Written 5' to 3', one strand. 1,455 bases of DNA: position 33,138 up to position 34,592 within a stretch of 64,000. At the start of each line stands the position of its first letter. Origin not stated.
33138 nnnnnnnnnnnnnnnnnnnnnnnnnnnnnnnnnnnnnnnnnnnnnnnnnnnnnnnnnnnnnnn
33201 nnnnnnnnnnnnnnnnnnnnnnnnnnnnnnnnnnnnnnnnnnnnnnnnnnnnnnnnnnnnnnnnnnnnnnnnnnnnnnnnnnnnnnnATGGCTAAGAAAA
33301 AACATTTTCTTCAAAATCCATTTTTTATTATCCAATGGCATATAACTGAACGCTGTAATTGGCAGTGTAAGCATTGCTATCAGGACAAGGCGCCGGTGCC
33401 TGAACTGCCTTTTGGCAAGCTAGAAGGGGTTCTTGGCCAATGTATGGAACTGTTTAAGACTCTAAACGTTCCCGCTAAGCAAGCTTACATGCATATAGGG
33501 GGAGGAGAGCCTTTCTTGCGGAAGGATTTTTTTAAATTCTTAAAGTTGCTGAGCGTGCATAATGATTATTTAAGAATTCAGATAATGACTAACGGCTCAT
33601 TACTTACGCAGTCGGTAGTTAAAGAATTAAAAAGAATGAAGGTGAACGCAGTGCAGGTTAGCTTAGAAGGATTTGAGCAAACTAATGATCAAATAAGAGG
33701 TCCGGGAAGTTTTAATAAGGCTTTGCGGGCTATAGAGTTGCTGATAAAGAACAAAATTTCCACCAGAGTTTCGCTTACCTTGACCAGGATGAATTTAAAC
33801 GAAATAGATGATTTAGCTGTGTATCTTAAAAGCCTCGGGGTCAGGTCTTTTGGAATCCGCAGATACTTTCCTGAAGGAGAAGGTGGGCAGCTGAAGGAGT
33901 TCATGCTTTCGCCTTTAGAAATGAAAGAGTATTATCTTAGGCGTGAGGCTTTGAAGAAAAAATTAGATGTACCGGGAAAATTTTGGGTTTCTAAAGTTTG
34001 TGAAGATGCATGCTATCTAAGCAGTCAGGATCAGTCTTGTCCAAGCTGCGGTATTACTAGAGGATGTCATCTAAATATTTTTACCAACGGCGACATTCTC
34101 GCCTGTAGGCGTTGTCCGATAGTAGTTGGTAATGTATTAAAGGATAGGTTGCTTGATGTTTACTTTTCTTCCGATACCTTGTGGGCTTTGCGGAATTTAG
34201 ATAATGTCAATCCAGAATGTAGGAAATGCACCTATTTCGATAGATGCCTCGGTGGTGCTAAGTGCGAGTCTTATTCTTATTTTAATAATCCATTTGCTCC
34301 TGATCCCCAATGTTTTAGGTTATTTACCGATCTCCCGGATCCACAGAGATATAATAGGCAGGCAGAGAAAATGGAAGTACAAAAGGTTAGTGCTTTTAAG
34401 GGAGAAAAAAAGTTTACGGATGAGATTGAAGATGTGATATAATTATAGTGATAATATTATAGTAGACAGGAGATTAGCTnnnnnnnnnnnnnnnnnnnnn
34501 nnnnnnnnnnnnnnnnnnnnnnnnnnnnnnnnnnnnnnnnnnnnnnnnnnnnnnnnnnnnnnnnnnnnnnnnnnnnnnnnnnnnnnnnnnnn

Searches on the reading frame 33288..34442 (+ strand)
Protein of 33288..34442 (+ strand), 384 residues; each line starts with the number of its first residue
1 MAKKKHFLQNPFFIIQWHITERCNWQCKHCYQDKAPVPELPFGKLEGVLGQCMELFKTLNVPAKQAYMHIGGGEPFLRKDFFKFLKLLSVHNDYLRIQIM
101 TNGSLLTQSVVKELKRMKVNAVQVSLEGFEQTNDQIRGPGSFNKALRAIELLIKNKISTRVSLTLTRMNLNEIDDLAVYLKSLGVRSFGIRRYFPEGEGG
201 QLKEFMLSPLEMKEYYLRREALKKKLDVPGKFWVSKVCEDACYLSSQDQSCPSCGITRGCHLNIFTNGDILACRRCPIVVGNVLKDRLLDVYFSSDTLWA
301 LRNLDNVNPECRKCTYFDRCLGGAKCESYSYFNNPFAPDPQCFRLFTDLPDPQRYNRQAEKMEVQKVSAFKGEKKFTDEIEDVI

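Call 4: search_protein_families(library=pfam, proteins=[window:33288-34442:+], max_evalue=0.01)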
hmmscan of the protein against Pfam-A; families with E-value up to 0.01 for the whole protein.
window:33288-34442:+ (384 aa): 2 families
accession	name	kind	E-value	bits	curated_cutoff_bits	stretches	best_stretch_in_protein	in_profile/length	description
PF04055.27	Radical_SAM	-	9.1e-24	84.9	29.5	1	19-177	3-163/166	Radical SAM superfamily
PF13353.11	Fer4_12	-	0.0058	17.4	22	0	21-128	13-115/137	4Fe-4S single cluster domain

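Call 5: search_protein_families(library=ncbifam, proteins=[window:33288-34442:+], max_evalue=0.01)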
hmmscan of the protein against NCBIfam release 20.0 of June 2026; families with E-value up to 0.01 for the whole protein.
window:33288-34442:+ (384 aa): 75 families (the best 25 are shown)
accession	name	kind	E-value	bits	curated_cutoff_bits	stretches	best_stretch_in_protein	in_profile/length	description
TIGR04340.1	rSAM_ACGX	hypoth_equivalog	1.7e-49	168.9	400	1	12-344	2-339/341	radical SAM/SPASM domain protein, ACGX system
TIGR04082.1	rSAM_for_selen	equivalog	7.9e-39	133.8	350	1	4-323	190-496/516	thio(seleno)oxazole modification radical SAM maturase SbtM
TIGR04303.1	GeoRSP_rSAM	equivalog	1.1e-37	130.3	400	1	13-343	5-325/325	GeoRSP system radical SAM/SPASM protein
TIGR03962.1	mycofact_rSAM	equivalog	9.4e-35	120.4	265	1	9-343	9-332/339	mycofactocin radical SAM maturase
TIGR04053.2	TIGR04053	equivalog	9.2e-34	117.3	395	2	9-213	5-206/366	TIGR04053 family radical SAM/SPASM domain-containing protein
TIGR04545.1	rSAM_ahbD_hemeb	equivalog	1.4e-32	113.5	500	1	14-342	1-335/339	heme b synthase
TIGR04250.1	SCM_rSAM_ScmE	equivalog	3.8e-30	105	400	2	17-188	7-174/358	SynChlorMet cassette radical SAM/SPASM protein ScmE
TIGR04347.1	pseudo_SAM_Halo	equivalog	5.9e-30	104.8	525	2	14-213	39-232/390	TIGR04347 family pseudo-SAM/SPASM protein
TIGR04133.1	rSAM_w_lipo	hypoth_equivalog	1.3e-28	100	425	1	9-323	20-330/350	TIGR04133 family radical SAM/SPASM protein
TIGR04055.1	rSAM_NirJ2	equivalog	2.2e-28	99.8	500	1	14-342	1-322/326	putative heme d1 biosynthesis radical SAM protein NirJ2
TIGR04051.1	rSAM_NirJ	equivalog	1.5e-27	96.5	515.45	1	14-192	3-175/354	heme d1 biosynthesis radical SAM protein NirJ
NF041298.1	rSAM_mat_DynA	equivalog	4.9e-27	94.8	450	1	20-346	8-343/356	dynobactin maturation radical SAM/SPASM protein DynA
NF050035.1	rSAM_WgK_link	exception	7.5e-27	94.3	650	2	13-175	9-166/367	radical SAM/SPASM peptide maturase WgkB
TIGR04054.1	rSAM_NirJ1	equivalog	2.5e-26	92.2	650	1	14-182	37-199/387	putative heme d1 biosynthesis radical SAM protein NirJ1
TIGR04546.1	rSAM_ahbC_deAc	equivalog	3.4e-26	91.9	650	1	14-191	40-211/390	12,18-didecarboxysiroheme deacetylase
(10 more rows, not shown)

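Call 6: find_homologous_proteins(query=window:33288-34442:+, max_evalue=1e-20)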
Query window:33288-34442:+ (384 aa): 252 proteins with E <= 1e-20 among 2657 candidates; the best 120 are listed.
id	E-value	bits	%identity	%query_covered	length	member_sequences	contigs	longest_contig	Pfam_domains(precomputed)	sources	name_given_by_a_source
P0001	1.3e-266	902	100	100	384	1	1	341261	PF04055.28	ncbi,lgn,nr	ncbi:MAG: radical SAM protein [Candidatus Omnitrophica bacterium]|nr:radical SAM protein [Candidatus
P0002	2.8e-146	506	60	93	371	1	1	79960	PF13186.12,PF04055.28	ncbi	-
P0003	1.1e-145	504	59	92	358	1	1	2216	PF13186.12,PF04055.28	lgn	-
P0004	6.8e-143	494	60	91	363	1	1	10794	PF04055.28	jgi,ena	-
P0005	8.4e-138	478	59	89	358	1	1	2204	PF13186.12,PF04055.28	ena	-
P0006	5.0e-136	472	57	90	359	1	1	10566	PF13186.12,PF04055.28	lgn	-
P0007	3.4e-135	469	57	90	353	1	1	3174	PF13186.12,PF04055.28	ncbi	-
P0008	3.8e-131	456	56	90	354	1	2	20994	PF13186.12,PF04055.28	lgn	-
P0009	5.1e-130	452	56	93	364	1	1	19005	PF13186.12,PF04055.28,PF13353.12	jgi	-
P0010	4.1e-128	446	53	91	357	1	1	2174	PF04055.28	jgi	jgi:radical SAM protein with 4Fe4S-binding SPASM domain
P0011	9.2e-127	441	56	93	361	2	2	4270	PF04055.28,PF13353.12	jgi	jgi:radical SAM protein with 4Fe4S-binding SPASM domain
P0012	5.9e-126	439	56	89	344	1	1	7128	PF04055.28,PF13353.12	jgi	-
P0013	7.6e-125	435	57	91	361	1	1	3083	PF04055.28,PF13353.12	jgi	-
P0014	2.8e-123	430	53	91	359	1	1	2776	PF04055.28,PF13353.12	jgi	-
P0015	4.3e-123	429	53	93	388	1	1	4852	PF13186.12,PF04055.28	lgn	-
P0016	1.1e-122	428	53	93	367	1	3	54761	PF04055.28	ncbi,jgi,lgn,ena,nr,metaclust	ncbi:MAG: hypothetical protein AMJ95_02445 [Omnitrophica WOR_2 bacterium SM23_72]|nr:MAG: hypothetic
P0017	9.0e-121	422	53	92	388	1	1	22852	PF04055.28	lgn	-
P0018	2.6e-120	420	53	91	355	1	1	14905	PF04055.28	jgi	jgi:radical SAM protein with 4Fe4S-binding SPASM domain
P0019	4.0e-119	416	53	91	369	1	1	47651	PF13186.12,PF04055.28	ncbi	-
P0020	1.2e-117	411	55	84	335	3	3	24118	PF13186.12,PF04055.28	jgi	jgi:radical SAM protein with 4Fe4S-binding SPASM domain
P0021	5.7e-113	396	50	88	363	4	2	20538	PF13186.12,PF04055.28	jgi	-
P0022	5.5e-109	383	49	88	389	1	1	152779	PF13186.12,PF04055.28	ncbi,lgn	-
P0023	1.9e-104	368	49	86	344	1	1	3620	PF13186.12,PF04055.28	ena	-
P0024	6.0e-103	363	56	76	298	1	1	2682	PF13186.12,PF04055.28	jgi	-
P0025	1.0e-99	352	46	89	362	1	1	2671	PF13186.12,PF04055.28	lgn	-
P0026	1.0e-98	349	46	92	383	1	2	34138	PF04055.28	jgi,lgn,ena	-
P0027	9.0e-98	346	44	93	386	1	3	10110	PF13186.12,PF04055.28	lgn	-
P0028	3.8e-97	344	46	89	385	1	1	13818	PF13186.12,PF04055.28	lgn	-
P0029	1.6e-95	339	43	96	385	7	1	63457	PF13186.12,PF04055.28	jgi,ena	-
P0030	1.9e-95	338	44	93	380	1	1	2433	PF13186.12,PF04055.28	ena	-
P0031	3.8e-95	337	43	91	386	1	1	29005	PF13186.12,PF04055.28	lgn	-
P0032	9.8e-95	336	46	90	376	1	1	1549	PF13186.12,PF04055.28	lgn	-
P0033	2.2e-94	335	44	94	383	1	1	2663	PF13186.12,PF04055.28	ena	-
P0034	6.7e-94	333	44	91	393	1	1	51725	PF13186.12,PF04055.28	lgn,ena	-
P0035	9.1e-94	333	42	92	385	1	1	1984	PF13186.12,PF04055.28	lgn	-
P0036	7.8e-93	330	42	91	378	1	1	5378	PF13186.12,PF04055.28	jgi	-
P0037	4.1e-92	327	45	91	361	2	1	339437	PF13186.12,PF04055.28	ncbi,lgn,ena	-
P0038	4.2e-92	327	42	94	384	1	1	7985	PF13186.12,PF04055.28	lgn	-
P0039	1.0e-91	326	45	93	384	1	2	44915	PF13186.12,PF04055.28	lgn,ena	-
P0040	5.7e-91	324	43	93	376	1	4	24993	PF13186.12,PF04055.28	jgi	-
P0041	4.4e-90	321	41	97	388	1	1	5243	PF13186.12,PF04055.28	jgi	jgi:radical SAM protein with 4Fe4S-binding SPASM domain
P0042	4.7e-90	321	45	89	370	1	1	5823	PF13186.12,PF04055.28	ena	-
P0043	3.8e-89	318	42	91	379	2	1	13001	PF13186.12,PF04055.28,PF13353.12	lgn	-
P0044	5.9e-89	317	42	91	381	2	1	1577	PF13186.12,PF04055.28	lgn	-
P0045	6.1e-89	317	41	92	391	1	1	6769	PF13186.12,PF04055.28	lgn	-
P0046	8.5e-89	316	42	92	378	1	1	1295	PF13186.12,PF04055.28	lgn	-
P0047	4.2e-88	314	41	92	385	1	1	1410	PF13186.12,PF04055.28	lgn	-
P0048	5.8e-88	314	40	93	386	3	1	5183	PF13186.12,PF04055.28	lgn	-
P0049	9.3e-88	313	44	88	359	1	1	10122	PF13186.12,PF04055.28,PF13353.12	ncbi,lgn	-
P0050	1.4e-87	312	40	91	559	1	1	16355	PF13186.12,PF04055.28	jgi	jgi:radical SAM protein with 4Fe4S-binding SPASM domain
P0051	1.6e-87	312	43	90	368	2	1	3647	PF13186.12,PF04055.28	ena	-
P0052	2.0e-87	312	42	93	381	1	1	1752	PF04055.28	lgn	-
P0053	3.2e-87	311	44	92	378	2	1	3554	PF13186.12,PF04055.28,PF13353.12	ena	-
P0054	3.3e-87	311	44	91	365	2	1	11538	PF13186.12,PF04055.28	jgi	-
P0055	3.5e-87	311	41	90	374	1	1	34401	PF13186.12,PF04055.28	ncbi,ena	-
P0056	6.5e-87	310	47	87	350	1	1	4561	PF13186.12,PF04055.28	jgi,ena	-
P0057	8.4e-87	310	42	91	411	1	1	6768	PF13186.12,PF04055.28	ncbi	ncbi:MAG: radical SAM protein [Candidatus Omnitrophota bacterium]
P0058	9.9e-87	310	41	95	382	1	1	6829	PF13186.12,PF04055.28,PF13353.12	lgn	-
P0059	1.3e-86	309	44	91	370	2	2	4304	PF13186.12,PF04055.28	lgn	-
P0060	5.0e-86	307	43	90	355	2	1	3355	PF13186.12,PF04055.28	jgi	-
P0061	5.3e-86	307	43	90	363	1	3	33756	PF13186.12,PF04055.28,PF13353.12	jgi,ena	-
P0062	4.3e-85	304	41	94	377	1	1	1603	PF13186.12,PF04055.28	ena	-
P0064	9.3e-85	303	40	91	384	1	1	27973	PF13186.12,PF04055.28,PF13353.12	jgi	-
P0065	1.1e-84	303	45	87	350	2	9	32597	PF13186.12,PF04055.28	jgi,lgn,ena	-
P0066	1.7e-84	302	43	88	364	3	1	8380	PF13186.12,PF04055.28,PF13353.12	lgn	-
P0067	2.7e-84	302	42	91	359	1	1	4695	PF13186.12,PF04055.28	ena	-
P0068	4.4e-84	301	43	92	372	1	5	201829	PF13186.12,PF04055.28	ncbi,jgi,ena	-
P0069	4.6e-84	301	45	89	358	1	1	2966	PF13186.12,PF04055.28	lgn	-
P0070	6.1e-84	300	42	88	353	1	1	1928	PF13186.12,PF04055.28,PF13353.12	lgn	-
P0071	7.1e-84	300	40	90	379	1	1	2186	PF13186.12,PF04055.28,PF13353.12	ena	-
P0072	8.9e-84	300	42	91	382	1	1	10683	PF13186.12,PF04055.28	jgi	jgi:radical SAM protein with 4Fe4S-binding SPASM domain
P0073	9.0e-84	300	44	88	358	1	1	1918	PF13186.12,PF04055.28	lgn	-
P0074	1.1e-83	300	45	89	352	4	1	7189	PF13186.12,PF04055.28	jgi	-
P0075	1.2e-83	299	42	89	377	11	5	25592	PF13186.12,PF04055.28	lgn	-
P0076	1.8e-83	299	39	90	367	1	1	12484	PF13186.12,PF04055.28,PF13353.12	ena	-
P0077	2.3e-83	299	39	95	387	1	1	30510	PF13186.12,PF04055.28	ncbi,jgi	ncbi:MAG: radical SAM protein [Candidatus Omnitrophota bacterium]|jgi:radical SAM protein with 4Fe4S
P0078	2.3e-83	298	43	89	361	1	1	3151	PF13186.12,PF04055.28,PF13353.12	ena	-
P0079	2.7e-83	298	41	89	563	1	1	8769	PF13186.12,PF04055.28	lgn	-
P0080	2.9e-83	298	41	94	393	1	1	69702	PF13186.12,PF04055.28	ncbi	ncbi:radical SAM protein [Candidatus Omnitrophota bacterium]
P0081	3.7e-83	298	43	89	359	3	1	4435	PF13186.12,PF04055.28,PF13353.12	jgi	-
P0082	4.5e-83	298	41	89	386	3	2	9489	PF13186.12,PF04055.28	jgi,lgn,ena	-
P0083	6.1e-83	297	45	88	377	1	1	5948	PF13186.12,PF04055.28,PF13353.12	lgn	-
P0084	6.9e-83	297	42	88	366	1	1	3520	PF13186.12,PF04055.28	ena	-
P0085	7.8e-83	297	43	89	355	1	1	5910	PF13186.12,PF04055.28,PF13353.12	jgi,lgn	jgi:radical SAM protein with 4Fe4S-binding SPASM domain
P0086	1.1e-82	296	51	69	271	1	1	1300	PF04055.28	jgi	-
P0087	2.2e-82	295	42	91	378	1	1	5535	PF13186.12,PF04055.28,PF13353.12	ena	-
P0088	2.7e-82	295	40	91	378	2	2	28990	PF13186.12,PF04055.28,PF13353.12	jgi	jgi:radical SAM protein with 4Fe4S-binding SPASM domain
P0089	2.8e-82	295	40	89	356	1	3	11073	PF13186.12,PF04055.28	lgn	-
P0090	3.2e-82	295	40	90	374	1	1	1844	PF13186.12,PF04055.28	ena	-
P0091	3.6e-82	295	44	90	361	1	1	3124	PF13186.12,PF04055.28,PF13353.12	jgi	-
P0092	4.9e-82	294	39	93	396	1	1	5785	PF13186.12,PF04055.28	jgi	jgi:radical SAM protein with 4Fe4S-binding SPASM domain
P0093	6.0e-82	294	42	89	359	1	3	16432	PF13186.12,PF04055.28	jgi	jgi:radical SAM protein with 4Fe4S-binding SPASM domain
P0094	7.8e-82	293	41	92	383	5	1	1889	PF13186.12,PF04055.28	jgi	-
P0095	7.9e-82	293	43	90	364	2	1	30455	PF13186.12,PF04055.28,PF13353.12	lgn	-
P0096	2.4e-81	292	43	88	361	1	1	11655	PF13186.12,PF04055.28,PF13353.12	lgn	-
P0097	2.7e-81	292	42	92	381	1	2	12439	PF13186.12,PF04055.28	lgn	-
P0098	5.5e-81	291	41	95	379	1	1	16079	PF13186.12,PF04055.28,PF13353.12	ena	-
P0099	9.6e-81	290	43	88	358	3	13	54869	PF13186.12,PF04055.28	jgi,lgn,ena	-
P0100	1.0e-80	290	39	92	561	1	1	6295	PF13186.12,PF04055.28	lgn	-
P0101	1.2e-80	290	44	90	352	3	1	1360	PF13186.12,PF04055.28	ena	-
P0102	1.2e-80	290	43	89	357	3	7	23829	PF13186.12,PF04055.28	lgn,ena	-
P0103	1.2e-80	290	43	87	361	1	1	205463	PF13186.12,PF04055.28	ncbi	-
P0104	1.3e-80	289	44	87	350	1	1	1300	PF13186.12,PF04055.28,PF13353.12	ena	-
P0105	1.4e-80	289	42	90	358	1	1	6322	PF13186.12,PF04055.28,PF13353.12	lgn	-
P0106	1.5e-80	289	39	93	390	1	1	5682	PF13186.12,PF04055.28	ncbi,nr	ncbi:MAG: radical SAM protein [Candidatus Omnitrophica bacterium]|nr:radical SAM protein [Candidatus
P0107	1.9e-80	289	40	89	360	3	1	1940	PF13186.12,PF04055.28,PF13353.12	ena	-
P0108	2.2e-80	289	44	87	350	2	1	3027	PF13186.12,PF04055.28,PF13353.12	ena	-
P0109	2.3e-80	289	43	87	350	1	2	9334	PF13186.12,PF04055.28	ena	-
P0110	3.1e-80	288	40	93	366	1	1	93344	PF13186.12,PF04055.28,PF13353.12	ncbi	ncbi:MAG: radical SAM protein [Patescibacteria group bacterium]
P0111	3.2e-80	288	41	92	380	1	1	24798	PF13186.12,PF04055.28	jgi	jgi:radical SAM protein with 4Fe4S-binding SPASM domain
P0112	4.7e-80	288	41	90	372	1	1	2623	PF13186.12,PF04055.28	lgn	-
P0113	5.0e-80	288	41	89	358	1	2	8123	PF13186.12,PF04055.28,PF13353.12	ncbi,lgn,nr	ncbi:MAG: radical SAM protein [Candidatus Pacebacteria bacterium]|nr:radical SAM protein [Candidatus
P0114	2.3e-79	285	57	60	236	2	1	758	PF04055.28,PF13353.12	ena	-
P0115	3.4e-79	285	44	87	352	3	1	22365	PF13186.12,PF04055.28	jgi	-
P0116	5.3e-79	284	42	89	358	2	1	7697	PF13186.12,PF04055.28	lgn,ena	-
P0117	5.5e-79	284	42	87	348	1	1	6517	PF13186.12,PF04055.28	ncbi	-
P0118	6.7e-79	284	40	91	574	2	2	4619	PF13186.12,PF04055.28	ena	-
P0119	7.4e-79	284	41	91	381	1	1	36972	PF13186.12,PF04055.28,PF13353.12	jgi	jgi:radical SAM protein with 4Fe4S-binding SPASM domain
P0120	9.9e-79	283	43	90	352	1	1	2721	PF13186.12,PF04055.28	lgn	-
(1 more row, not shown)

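Call 7: list_cluster_members(proteins=[window:34480-34650:+, window:33288-34439:+, window:32995-33285:+, window:34669-35556:+])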
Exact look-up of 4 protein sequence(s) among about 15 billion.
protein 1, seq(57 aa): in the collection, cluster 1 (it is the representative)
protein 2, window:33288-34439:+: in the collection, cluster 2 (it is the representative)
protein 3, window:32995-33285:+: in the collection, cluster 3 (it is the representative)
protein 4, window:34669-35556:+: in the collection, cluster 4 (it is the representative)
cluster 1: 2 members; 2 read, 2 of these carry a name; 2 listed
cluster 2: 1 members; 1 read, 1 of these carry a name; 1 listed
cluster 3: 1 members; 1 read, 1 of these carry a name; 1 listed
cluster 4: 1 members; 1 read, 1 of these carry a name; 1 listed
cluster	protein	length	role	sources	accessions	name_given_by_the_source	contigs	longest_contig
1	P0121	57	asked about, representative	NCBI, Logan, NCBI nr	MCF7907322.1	MAG: hypothetical protein K9L86_00375 [Candidatus Omnitrophica bacterium] | hypothetical protein [Candidatus Omnitrophota bacterium]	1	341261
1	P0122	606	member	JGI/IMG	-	putative ABC transport system permease protein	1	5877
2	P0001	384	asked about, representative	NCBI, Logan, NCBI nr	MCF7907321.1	MAG: radical SAM protein [Candidatus Omnitrophica bacterium] | radical SAM protein [Candidatus Omnitrophota bacterium]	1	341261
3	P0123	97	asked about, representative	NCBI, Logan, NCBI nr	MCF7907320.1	MAG: PqqD family protein [Candidatus Omnitrophica bacterium] | PqqD family protein [Candidatus Omnitrophota bacterium]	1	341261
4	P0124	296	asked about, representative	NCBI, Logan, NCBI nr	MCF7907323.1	MAG: hypothetical protein K9L86_00380 [Candidatus Omnitrophica bacterium] | hypothetical protein [Candidatus Omnitrophota bacterium]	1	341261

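Call 10: find_related_loci(query=A1, collection=genome_contigs, flank=6000)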
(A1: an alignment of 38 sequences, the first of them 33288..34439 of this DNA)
Query A1 (384 aa) in genome_contigs; peptide patterns used: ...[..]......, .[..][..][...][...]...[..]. (x = any residue, [..] = any of these).
600 stretches matched a pattern (row limit reached: there are more); 572 encode a relative of the query (tblastn E <= 1e-3); the best 80 are kept; 80 distinct loci.
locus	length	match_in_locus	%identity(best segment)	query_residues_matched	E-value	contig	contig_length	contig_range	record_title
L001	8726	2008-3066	57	3-350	4e-131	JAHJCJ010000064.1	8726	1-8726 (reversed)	MAG: Candidatus Omnitrophota bacterium isolate Modern_marine.mb.300 Modern_marine.mb.300_k141_1145261, whole genome shot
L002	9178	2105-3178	42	2-355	4e-90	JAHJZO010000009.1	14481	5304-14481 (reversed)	MAG: Patescibacteria group bacterium isolate Undefined_mixed_planktonic.mb.121 Undefined_mixed_p.mb.121_k141_254918, who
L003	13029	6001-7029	34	13-353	4e-61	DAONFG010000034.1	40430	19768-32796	MAG TPA_asm: Spirochaetota bacterium isolate AMR_MDS_3849 NODE_922_length_40430_cov_6.734167, whole genome shotgun seque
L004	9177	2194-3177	36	13-343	3e-58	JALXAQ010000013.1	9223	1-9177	MAG: Thiotrichaceae bacterium isolate T2_metabat2_scaf2bin.004 T2_NODE_10636_length_9223_cov_3.575528, whole genome shot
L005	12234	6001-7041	35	7-343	9e-58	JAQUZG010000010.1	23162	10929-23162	MAG: Candidatus ainarchaeum sp. isolate STD2_255 NODE_7923_length_23162_cov_16.330758_Sandtown_D2, whole genome shotgun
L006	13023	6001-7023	35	14-343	8e-57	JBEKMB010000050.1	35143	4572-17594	MAG: Syntrophobacteraceae bacterium isolate SPRUCE 384 SPRUCE_384_50, whole genome shotgun sequence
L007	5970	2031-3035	35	15-344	3e-56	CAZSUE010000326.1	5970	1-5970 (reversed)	MAG TPA_asm: uncultured archaeon isolate SRP141376_co2_2 genome assembly, contig: NODE_22336_length_5970_cov_4.321386, w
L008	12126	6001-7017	32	10-342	1e-54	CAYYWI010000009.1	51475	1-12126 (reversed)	MAG TPA_asm: uncultured Dehalococcoidia bacterium isolate SRP263991_co7_909 genome assembly, contig: NODE_642_length_514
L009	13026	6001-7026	32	10-345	7e-54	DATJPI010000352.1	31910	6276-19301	MAG TPA_asm: Syntrophales bacterium isolate SMAG_U14909 k141_4513127, whole genome shotgun sequence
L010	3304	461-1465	30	13-342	1e-53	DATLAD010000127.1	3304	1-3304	MAG TPA_asm: Dehalococcoidales bacterium isolate SMAG_U14262 k141_417314, whole genome shotgun sequence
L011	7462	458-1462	31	13-342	2e-51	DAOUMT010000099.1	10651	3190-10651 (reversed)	MAG TPA_asm: Dehalococcoidia bacterium isolate W92_261 k127_171439, whole genome shotgun sequence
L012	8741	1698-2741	31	8-350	5e-51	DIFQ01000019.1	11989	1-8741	MAG TPA_asm: Syntrophaceae bacterium UBA5744 UBA5744_contig_24822, whole genome shotgun sequence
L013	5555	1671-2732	32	13-343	1e-50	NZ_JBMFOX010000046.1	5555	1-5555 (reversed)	MAG: Candidatus Hadarchaeum sp. isolate KM4338-48 NODE_58_length_5555_cov_3.084885, whole genome shotgun sequence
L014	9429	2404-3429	30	13-348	4e-49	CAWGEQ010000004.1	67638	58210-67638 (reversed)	MAG: uncultured delta proteobacterium isolate MFD01872.bin.2.88 genome assembly, contig: contig_116503, whole genome sho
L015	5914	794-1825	32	8-343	1e-49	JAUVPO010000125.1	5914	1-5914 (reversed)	MAG: Deferribacteres bacterium isolate CSMAG_664 CSMAG_664_k127_17202009_length_5914_cov_169.0000, whole genome shotgun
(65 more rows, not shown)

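Call 14: find_related_loci(query=A2, collection=metagenome_contigs, flank=5000)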
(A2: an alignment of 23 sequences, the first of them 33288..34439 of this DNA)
Query A2 (384 aa) in metagenome_contigs; peptide patterns used: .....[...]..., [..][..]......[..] (x = any residue, [..] = any of these).
365 stretches matched a pattern; 193 encode a relative of the query (tblastn E <= 1e-3); the best 80 are kept; 80 distinct loci.
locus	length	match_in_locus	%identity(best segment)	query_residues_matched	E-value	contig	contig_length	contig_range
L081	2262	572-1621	60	13-361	4e-155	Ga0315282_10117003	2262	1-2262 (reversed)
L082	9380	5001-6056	56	12-362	3e-138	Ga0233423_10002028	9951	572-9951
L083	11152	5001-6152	51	6-383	1e-125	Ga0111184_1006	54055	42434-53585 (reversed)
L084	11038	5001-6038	50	13-351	4e-117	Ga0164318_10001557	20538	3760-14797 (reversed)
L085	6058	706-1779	46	8-360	4e-102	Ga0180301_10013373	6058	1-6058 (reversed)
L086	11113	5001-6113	44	13-379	3e-99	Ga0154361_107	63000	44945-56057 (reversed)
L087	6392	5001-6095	41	1-362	1e-92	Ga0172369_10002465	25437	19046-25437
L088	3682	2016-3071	43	4-349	1e-91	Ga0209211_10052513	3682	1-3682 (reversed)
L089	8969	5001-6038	42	13-351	1e-89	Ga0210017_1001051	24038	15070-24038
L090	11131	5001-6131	40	7-370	6e-89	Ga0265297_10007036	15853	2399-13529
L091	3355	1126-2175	43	7-352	9e-90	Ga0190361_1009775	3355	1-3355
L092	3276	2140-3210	44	2-355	8e-90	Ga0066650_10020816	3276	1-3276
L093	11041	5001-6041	43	12-352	2e-88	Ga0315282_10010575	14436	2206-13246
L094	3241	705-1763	42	7-352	1e-88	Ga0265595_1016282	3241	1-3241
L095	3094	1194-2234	43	13-352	3e-88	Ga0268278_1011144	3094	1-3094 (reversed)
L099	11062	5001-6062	45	3-351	3e-96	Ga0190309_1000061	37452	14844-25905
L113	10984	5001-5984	34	13-344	7e-57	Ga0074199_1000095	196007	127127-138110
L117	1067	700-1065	56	13-134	6e-46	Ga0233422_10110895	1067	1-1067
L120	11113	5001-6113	43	13-379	6e-99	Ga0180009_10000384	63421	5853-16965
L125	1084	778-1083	56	2-103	4e-34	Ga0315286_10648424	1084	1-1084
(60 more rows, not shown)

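Call 38: search_solved_structures(query=A2, max_evalue=0.00001)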
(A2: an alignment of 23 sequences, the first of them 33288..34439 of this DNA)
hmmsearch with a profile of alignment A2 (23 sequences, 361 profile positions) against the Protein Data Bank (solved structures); distinct sequences matched with E-value up to 0.00001: 26.
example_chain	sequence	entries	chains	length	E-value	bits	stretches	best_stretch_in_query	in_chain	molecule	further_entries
6efn_A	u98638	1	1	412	2.1e-18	69.5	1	16-198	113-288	Sporulation killing factor maturation protein SkfB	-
5wgg_A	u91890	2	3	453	4.6e-15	58.5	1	16-334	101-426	Radical SAM domain protein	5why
4k37_A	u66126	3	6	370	2.1e-13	53.1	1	21-327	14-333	Anaerobic sulfatase-maturating enzyme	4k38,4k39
4k36_A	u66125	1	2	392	2.8e-13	52.6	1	21-327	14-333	Anaerobic sulfatase-maturating enzyme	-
1tv7_A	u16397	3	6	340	3.5e-13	52.3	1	17-181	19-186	Molybdenum cofactor biosynthesis protein A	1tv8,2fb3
2fb2_A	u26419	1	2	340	4e-13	52.1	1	17-181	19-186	Molybdenum cofactor biosynthesis protein A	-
9dfu_A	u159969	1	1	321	5.3e-13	51.7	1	14-171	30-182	Radical SAM core domain-containing protein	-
5v1q_A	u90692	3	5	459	5.7e-12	48.3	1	40-324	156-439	Radical SAM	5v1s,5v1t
9dfn_A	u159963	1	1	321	7.5e-12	47.9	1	14-171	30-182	Radical SAM core domain-containing protein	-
5vsl_A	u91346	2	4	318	1.3e-10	43.8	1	13-171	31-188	Radical S-adenosyl methionine domain-containing protein 2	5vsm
6q2p_A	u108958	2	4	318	1.5e-10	43.6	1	13-171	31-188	Radical S-adenosyl methionine domain-containing protein 2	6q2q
6b4c_A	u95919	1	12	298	1.6e-10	43.5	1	14-172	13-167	Viperin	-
9dgw_A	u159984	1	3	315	1.7e-10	43.4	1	14-172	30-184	Radical SAM core domain-containing protein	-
9dfw_A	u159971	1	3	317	1.8e-10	43.4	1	14-172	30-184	Radical SAM core domain-containing protein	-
7n7i_A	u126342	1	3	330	2.1e-10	43.2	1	14-172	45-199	Viperin-like enzyme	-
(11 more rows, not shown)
